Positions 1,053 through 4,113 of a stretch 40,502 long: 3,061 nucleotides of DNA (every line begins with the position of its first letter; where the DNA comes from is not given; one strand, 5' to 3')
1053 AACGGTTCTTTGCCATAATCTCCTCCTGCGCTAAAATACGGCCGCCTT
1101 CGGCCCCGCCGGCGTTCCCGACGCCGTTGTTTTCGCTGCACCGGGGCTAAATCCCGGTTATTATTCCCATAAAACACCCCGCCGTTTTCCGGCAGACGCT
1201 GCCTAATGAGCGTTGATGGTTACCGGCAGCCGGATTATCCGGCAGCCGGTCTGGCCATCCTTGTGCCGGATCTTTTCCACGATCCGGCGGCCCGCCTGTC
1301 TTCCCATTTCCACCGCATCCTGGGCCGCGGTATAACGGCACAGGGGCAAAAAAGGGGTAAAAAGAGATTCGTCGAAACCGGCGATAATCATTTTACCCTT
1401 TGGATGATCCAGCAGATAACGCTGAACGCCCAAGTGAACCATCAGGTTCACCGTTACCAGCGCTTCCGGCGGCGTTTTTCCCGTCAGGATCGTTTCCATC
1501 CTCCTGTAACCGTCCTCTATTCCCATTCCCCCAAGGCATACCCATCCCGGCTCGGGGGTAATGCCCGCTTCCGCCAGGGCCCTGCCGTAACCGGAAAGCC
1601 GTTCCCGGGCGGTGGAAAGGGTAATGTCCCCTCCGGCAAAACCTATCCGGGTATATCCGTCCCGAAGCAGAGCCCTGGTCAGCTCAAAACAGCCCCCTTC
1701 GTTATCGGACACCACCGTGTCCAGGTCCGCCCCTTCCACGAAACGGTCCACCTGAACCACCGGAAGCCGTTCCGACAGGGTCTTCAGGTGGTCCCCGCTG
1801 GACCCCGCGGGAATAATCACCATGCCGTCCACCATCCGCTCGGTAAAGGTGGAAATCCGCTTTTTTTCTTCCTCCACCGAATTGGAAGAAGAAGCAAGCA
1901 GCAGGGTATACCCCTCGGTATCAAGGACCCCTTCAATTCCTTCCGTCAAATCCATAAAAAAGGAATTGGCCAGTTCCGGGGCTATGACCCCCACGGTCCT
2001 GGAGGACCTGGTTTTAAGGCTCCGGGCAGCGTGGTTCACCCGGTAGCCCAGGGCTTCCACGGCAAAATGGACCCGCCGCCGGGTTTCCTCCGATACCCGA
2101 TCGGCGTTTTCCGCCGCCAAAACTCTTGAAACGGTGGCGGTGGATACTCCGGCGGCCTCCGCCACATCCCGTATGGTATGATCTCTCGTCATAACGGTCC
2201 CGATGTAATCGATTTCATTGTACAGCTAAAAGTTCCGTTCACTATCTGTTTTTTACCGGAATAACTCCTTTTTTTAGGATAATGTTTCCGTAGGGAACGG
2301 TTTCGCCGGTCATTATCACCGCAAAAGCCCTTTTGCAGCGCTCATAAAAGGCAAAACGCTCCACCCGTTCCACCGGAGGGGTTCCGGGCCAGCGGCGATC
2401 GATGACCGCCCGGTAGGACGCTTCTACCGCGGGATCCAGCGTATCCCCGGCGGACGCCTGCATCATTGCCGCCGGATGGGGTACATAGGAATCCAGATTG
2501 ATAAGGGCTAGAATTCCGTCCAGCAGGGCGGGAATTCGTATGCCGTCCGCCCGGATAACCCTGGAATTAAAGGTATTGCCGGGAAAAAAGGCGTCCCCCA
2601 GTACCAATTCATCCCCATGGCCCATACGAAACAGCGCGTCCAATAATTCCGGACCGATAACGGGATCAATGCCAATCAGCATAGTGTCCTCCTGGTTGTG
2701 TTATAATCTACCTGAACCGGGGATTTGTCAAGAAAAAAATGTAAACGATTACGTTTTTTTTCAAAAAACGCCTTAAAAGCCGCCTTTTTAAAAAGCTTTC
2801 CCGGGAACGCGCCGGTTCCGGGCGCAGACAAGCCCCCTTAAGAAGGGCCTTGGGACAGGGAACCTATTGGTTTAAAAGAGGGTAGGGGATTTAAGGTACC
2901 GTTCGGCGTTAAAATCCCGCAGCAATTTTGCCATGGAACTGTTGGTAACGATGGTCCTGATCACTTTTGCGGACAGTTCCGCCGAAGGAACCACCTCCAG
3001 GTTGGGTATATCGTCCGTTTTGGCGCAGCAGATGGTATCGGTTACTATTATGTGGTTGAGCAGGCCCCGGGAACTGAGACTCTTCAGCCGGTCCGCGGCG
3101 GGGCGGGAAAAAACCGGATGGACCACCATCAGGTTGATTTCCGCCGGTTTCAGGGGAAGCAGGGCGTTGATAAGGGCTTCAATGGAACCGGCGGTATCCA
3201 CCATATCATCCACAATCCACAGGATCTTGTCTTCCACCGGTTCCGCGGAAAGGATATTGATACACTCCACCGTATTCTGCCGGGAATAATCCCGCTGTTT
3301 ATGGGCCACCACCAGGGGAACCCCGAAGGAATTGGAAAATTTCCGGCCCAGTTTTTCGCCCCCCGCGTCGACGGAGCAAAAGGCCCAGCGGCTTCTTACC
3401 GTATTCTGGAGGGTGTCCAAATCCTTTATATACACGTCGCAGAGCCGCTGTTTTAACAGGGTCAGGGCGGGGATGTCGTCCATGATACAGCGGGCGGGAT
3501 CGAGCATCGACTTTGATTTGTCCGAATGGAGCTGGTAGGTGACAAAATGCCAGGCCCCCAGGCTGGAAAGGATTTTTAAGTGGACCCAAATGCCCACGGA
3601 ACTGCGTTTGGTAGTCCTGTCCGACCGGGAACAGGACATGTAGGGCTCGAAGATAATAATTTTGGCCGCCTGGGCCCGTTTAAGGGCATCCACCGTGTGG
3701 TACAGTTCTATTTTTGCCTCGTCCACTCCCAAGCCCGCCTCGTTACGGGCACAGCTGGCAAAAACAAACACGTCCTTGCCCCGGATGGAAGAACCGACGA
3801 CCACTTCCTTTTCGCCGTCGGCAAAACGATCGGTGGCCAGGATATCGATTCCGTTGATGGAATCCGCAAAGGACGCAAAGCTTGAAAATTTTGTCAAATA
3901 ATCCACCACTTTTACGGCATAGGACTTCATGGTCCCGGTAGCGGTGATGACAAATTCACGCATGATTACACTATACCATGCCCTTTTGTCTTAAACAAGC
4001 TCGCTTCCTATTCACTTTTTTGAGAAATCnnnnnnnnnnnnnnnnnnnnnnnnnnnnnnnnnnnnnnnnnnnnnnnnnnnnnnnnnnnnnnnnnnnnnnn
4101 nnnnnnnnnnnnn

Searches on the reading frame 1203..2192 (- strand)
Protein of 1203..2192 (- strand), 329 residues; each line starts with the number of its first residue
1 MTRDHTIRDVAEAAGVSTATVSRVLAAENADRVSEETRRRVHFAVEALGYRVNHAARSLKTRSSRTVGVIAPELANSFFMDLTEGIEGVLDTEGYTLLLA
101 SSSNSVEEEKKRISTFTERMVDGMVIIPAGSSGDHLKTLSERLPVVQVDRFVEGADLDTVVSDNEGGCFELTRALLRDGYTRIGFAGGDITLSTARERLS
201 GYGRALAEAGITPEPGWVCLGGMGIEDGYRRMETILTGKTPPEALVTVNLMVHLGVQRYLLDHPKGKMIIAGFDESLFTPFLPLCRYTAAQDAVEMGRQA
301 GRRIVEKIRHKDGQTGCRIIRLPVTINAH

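Call 35: search_protein_families(library=pfam, proteins=[window:1203-2192:-], max_evalue=0.00001)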
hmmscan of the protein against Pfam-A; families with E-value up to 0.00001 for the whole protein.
window:1203-2192:- (329 aa): 4 families
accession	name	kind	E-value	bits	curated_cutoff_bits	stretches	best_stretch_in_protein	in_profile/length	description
PF00532.27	Peripla_BP_1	-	8.2e-23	81.7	22.2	1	65-270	2-213/281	Periplasmic binding proteins and sugar binding domain of LacI family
PF00356.27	LacI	-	7.5e-17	61.3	27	1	6-53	1-46/46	Bacterial regulatory proteins, lacI family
PF13407.12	Peripla_BP_4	-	1.9e-12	47.7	35.1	1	67-274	1-217/258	Periplasmic binding protein domain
PF13377.12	Peripla_BP_3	-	4.4e-11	43.6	26.5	1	173-319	2-156/167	Periplasmic binding protein-like domain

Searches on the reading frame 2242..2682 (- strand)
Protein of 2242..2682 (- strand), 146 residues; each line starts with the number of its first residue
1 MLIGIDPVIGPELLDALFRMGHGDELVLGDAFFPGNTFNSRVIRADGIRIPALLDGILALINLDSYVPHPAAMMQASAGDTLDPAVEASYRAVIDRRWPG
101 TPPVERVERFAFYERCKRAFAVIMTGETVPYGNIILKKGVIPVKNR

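Call 35: search_protein_families(library=pfam, proteins=[window:2242-2682:-], max_evalue=0.00001)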
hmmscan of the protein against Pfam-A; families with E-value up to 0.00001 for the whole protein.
window:2242-2682:- (146 aa): 1 family
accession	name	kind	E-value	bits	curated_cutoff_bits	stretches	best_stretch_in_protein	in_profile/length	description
PF05025.18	RbsD_FucU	-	2.7e-39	135.2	25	1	4-141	2-138/138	RbsD / FucU transport protein family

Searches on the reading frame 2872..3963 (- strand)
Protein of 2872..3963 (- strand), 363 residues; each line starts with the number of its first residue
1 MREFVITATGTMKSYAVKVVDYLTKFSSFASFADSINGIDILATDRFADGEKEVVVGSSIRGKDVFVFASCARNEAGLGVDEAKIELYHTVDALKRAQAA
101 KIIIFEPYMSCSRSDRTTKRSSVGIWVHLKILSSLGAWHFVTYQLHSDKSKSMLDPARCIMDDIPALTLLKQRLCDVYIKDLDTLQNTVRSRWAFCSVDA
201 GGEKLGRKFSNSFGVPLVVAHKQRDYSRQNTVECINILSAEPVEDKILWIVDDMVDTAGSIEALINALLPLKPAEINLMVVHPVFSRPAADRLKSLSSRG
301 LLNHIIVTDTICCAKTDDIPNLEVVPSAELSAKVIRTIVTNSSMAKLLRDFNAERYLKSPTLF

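Call 5: search_protein_families(library=ncbifam, proteins=[window:2872-3963:-])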
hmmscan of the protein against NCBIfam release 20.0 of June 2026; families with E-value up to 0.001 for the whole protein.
window:2872-3963:- (363 aa): 12 families
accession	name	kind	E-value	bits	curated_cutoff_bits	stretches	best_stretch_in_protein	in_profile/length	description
TIGR01251.1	ribP_PPkin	subfamily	1.9e-48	165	113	1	43-348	28-308/309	ribose-phosphate diphosphokinase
NF002320.0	PRK01259.1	subfamily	6.8e-41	140.7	297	1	43-348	34-314/316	ribose-phosphate diphosphokinase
NF002844.0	PRK03092.1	equivalog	4.5e-40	137.9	438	1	41-349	35-323/326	ribose-phosphate diphosphokinase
NF001815.0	PRK00553.1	equivalog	7.9e-35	120.5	484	1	42-349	36-322/332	ribose-phosphate pyrophosphokinase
NF002618.0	PRK02269.1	equivalog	3.7e-34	118.8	460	1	44-348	34-316/321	ribose-phosphate diphosphokinase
NF002758.0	PRK02812.1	equivalog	4.1e-34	118.2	518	1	43-349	49-330/330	ribose-phosphate pyrophosphokinase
NF005299.0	PRK06827.1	subfamily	7.2e-29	100.7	327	1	43-350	59-370/383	phosphoribosylpyrophosphate synthetase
NF003428.0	PRK04923.1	equivalog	1.2e-27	96.9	536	1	45-348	36-317/319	ribose-phosphate diphosphokinase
NF002095.0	PRK00934.1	equivalog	1e-19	70.8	296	1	43-312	28-268/287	ribose-phosphate diphosphokinase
NF002686.0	PRK02458.1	equivalog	3.8e-17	62.7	506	1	42-348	36-316/323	ribose-phosphate diphosphokinase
NF005537.0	PRK07199.1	subfamily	1.3e-12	47.4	322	1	42-312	29-274/301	ribose-phosphate diphosphokinase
TIGR01203.1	HGPRTase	equivalog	0.00089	19.1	150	0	226-280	67-120/167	hypoxanthine phosphoribosyltransferase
